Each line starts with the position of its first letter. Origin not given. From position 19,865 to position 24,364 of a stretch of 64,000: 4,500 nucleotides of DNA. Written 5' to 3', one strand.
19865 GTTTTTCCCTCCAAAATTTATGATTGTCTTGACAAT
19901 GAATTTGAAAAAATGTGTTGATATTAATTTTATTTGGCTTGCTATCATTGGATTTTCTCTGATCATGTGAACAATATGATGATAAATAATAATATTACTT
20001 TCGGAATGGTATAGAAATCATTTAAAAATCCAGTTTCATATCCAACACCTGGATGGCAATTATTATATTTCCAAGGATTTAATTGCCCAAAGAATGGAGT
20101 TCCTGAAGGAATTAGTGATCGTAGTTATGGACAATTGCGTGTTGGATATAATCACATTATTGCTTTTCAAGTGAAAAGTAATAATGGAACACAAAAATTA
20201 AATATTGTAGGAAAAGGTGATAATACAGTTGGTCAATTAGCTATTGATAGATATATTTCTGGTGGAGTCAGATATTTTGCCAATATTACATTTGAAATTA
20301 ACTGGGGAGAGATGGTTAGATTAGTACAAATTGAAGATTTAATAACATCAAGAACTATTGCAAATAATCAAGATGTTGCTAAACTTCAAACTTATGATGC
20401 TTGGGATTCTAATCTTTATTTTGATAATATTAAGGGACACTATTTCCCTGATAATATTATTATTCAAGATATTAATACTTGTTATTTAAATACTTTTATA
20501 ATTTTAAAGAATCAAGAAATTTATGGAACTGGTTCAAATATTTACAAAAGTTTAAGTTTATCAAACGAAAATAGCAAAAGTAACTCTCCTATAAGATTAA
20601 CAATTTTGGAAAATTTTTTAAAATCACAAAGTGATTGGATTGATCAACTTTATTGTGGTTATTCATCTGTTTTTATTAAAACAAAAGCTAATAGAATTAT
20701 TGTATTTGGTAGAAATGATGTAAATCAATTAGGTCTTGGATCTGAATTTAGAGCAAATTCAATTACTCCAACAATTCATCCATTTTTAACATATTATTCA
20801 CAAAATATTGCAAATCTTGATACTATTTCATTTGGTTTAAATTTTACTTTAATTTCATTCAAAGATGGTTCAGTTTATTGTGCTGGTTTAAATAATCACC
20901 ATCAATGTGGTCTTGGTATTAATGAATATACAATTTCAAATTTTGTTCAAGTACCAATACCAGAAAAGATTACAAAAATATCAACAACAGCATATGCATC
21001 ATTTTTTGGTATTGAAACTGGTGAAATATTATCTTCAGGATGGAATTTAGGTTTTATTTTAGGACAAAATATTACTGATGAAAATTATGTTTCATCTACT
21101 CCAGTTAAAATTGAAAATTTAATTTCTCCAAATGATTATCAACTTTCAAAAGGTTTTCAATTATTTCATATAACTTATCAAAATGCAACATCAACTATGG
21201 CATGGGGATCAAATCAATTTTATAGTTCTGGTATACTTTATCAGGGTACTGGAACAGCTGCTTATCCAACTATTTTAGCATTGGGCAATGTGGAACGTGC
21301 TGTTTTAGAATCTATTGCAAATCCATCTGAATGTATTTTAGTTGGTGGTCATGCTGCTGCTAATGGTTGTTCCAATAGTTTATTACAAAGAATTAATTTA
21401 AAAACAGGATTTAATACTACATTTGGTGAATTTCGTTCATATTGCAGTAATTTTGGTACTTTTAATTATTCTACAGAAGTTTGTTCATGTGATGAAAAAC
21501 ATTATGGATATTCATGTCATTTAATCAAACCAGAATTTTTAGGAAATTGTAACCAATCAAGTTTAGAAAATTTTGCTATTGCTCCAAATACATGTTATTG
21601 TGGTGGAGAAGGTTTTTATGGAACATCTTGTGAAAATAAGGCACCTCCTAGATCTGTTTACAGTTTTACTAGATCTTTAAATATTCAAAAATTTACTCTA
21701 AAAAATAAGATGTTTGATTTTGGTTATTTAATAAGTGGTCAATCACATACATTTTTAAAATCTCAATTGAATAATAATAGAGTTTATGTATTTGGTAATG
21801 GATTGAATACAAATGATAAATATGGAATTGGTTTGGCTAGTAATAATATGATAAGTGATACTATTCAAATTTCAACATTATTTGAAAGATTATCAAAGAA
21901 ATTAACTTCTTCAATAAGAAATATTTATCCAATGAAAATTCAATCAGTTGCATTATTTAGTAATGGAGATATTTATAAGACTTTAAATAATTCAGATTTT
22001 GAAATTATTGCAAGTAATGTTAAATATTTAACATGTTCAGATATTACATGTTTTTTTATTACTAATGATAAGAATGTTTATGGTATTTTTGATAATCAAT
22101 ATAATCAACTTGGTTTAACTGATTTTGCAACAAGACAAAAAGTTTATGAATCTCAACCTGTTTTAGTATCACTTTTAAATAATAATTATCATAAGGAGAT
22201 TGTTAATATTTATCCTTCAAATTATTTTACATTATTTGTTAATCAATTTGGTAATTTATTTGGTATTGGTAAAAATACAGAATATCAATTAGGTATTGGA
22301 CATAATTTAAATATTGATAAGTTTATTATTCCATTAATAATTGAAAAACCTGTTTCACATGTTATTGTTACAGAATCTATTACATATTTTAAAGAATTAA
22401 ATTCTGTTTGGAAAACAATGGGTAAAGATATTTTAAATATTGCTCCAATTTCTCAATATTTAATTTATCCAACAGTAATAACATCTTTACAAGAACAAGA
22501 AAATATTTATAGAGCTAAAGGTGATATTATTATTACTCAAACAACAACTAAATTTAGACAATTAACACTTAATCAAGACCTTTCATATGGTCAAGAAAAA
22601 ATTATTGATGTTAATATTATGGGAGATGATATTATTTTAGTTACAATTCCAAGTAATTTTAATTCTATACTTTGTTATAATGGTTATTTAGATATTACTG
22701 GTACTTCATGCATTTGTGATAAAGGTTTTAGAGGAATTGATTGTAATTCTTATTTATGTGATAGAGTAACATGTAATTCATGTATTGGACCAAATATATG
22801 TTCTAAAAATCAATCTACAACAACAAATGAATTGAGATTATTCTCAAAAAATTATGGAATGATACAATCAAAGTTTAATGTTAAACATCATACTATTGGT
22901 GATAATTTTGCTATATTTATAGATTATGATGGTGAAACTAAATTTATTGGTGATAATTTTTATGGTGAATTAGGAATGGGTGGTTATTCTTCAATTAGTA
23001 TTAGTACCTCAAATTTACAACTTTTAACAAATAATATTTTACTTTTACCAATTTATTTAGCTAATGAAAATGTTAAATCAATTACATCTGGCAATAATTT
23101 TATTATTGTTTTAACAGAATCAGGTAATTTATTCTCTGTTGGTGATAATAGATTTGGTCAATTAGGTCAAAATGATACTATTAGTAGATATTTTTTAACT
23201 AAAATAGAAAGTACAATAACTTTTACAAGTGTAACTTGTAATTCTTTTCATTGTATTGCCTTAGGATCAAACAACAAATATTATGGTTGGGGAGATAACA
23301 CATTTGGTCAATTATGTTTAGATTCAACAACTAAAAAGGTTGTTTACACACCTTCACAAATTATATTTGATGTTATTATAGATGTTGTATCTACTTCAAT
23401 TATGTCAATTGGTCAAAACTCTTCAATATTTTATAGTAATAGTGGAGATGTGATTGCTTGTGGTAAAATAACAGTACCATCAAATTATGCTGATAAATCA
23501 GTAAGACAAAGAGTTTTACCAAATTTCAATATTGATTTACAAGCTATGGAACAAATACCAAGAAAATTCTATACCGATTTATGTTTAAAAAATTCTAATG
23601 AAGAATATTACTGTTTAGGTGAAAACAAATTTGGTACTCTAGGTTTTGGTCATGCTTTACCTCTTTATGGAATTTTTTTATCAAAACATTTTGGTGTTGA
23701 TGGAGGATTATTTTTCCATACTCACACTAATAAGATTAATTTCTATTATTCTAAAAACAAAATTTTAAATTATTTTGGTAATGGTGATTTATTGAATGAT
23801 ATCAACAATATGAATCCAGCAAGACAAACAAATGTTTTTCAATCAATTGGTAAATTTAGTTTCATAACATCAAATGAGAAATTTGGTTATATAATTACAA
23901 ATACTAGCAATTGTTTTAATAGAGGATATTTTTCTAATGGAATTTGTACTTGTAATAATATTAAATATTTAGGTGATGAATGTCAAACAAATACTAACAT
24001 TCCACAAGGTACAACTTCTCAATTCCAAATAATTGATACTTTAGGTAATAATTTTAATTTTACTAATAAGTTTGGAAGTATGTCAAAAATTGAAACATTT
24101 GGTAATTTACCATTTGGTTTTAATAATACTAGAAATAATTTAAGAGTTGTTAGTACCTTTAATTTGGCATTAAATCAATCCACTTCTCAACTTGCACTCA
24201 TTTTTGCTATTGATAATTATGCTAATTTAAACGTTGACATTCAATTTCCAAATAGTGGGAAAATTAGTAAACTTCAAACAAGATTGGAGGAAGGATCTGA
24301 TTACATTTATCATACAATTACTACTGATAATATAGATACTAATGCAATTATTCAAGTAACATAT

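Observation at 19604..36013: Giant single-exon receptor gene (about 16 kb, >5,300 aa) with an extracellular RCC1 propeller and a C-terminal 7-8-TM module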

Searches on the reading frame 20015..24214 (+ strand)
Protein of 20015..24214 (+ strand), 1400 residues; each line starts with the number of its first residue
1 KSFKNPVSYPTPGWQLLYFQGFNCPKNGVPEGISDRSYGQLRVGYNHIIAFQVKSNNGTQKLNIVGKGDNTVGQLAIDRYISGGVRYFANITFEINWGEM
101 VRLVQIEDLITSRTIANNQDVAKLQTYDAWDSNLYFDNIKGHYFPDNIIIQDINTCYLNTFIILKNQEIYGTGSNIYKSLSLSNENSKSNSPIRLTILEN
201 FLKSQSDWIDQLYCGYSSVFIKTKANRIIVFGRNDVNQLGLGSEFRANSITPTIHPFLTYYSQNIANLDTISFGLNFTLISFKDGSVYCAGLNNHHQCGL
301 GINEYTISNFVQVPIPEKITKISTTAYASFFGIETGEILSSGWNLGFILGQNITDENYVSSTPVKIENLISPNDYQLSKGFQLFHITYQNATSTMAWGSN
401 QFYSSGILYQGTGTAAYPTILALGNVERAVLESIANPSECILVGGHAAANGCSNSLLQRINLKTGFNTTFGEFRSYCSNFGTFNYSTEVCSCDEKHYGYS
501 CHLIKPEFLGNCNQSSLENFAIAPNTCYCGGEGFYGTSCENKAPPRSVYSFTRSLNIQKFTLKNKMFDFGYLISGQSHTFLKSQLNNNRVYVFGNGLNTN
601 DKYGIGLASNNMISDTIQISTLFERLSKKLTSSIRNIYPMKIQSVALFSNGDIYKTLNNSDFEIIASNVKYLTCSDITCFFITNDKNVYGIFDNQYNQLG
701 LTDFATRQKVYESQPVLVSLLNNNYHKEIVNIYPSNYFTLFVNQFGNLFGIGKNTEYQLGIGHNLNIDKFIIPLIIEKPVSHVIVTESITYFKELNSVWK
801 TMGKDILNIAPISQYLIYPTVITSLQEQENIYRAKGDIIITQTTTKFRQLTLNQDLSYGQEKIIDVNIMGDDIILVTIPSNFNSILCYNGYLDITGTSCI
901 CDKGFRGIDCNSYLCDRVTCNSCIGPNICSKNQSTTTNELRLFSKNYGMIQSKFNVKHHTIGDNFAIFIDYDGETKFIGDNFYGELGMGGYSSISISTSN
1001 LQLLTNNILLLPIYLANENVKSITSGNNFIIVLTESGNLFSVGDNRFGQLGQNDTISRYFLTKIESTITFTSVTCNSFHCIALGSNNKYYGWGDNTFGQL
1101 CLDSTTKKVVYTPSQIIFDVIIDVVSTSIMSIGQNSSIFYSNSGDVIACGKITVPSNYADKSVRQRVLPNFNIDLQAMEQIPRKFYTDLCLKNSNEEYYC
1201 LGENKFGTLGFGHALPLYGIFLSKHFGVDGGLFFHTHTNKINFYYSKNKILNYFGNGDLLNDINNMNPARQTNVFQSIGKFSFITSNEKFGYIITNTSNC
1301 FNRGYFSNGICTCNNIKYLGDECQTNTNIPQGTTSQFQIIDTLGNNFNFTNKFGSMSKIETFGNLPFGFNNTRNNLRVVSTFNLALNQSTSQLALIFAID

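Call 4: search_protein_families(library=pfam, proteins=[window:20015-24214:+], max_evalue=0.1)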
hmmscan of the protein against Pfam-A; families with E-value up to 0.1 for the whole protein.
window:20015-24214:+ (1400 aa): 5 families
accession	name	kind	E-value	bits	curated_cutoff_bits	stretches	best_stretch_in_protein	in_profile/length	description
PF25390.1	WD40_RLD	-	3.1e-84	283.8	150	4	953-1212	90-333/363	RCC1-like domain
PF00415.24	RCC1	-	3.1e-33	114.5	21.7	4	1036-1083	1-50/50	Regulator of chromosome condensation (RCC1) repeat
PF13540.12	RCC1_2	-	5.4e-25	86.9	22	3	1020-1049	1-30/30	Regulator of chromosome condensation (RCC1) repeat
PF25024.1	EGF_TEN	-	1.4e-05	25.3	65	1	1298-1328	32-61/234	Teneurin EGF domain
PF25384.1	Alsin_RLD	-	0.00029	20.7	100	0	1038-1107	243-314/405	Alsin RCC1-like domain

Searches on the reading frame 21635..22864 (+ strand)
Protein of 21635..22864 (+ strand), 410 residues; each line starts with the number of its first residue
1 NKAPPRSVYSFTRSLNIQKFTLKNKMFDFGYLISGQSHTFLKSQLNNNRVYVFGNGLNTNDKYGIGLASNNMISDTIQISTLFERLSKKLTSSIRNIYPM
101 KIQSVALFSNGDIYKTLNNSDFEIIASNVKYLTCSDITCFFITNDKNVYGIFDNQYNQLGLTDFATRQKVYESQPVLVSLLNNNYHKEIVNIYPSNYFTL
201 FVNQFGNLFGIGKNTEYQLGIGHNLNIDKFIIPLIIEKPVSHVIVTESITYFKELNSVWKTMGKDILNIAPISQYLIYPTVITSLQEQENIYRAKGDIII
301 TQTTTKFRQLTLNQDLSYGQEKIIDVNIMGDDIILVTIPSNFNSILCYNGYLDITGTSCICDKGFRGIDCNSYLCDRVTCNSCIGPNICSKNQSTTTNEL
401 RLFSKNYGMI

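Call 12: search_protein_families(library=pfam, proteins=[window:21635-22864:+], max_evalue=1)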
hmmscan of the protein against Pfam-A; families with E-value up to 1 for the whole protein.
window:21635-22864:+ (410 aa): 5 families
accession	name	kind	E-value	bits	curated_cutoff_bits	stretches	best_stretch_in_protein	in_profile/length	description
PF25390.1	WD40_RLD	-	7.9e-15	55.5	150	1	127-236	195-292/363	RCC1-like domain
PF00415.24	RCC1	-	4.1e-09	37.3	21.7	2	206-239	2-32/50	Regulator of chromosome condensation (RCC1) repeat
PF13540.12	RCC1_2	-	0.0037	17.5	22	0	196-218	8-30/30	Regulator of chromosome condensation (RCC1) repeat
PF13344.12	Hydrolase_6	-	0.062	13.8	27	1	129-190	23-83/101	Haloacid dehalogenase-like hydrolase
PF23106.1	EGF_Teneurin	-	0.14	12.7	24.3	1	357-371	14-28/30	Teneurin-like EGF domain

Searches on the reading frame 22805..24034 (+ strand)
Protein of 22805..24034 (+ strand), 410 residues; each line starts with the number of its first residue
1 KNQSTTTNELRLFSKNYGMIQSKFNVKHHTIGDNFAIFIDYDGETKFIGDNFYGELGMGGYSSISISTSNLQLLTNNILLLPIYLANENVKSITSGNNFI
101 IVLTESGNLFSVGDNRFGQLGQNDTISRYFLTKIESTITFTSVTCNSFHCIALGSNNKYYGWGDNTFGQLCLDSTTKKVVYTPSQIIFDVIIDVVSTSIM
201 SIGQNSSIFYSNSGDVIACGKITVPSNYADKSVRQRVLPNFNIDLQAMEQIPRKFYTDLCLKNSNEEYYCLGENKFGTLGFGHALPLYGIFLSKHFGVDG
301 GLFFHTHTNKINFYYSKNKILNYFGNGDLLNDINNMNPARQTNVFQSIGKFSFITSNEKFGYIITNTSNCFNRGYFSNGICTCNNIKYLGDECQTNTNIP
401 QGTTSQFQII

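Call 12: search_protein_families(library=pfam, proteins=[window:22805-24034:+], max_evalue=1)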
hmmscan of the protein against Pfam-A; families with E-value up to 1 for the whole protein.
window:22805-24034:+ (410 aa): 5 families
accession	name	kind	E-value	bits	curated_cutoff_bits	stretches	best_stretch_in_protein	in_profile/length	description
PF25390.1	WD40_RLD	-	4.7e-34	118.7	150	1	25-282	90-333/363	RCC1-like domain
PF13540.12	RCC1_2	-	4.4e-19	68.1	22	2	90-119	1-30/30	Regulator of chromosome condensation (RCC1) repeat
PF00415.24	RCC1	-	8.3e-15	55.5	21.7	2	106-153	1-50/50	Regulator of chromosome condensation (RCC1) repeat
PF25024.1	EGF_TEN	-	0.01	15.9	65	1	368-398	32-61/234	Teneurin EGF domain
PF25384.1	Alsin_RLD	-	0.05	13.3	100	1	108-178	243-315/405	Alsin RCC1-like domain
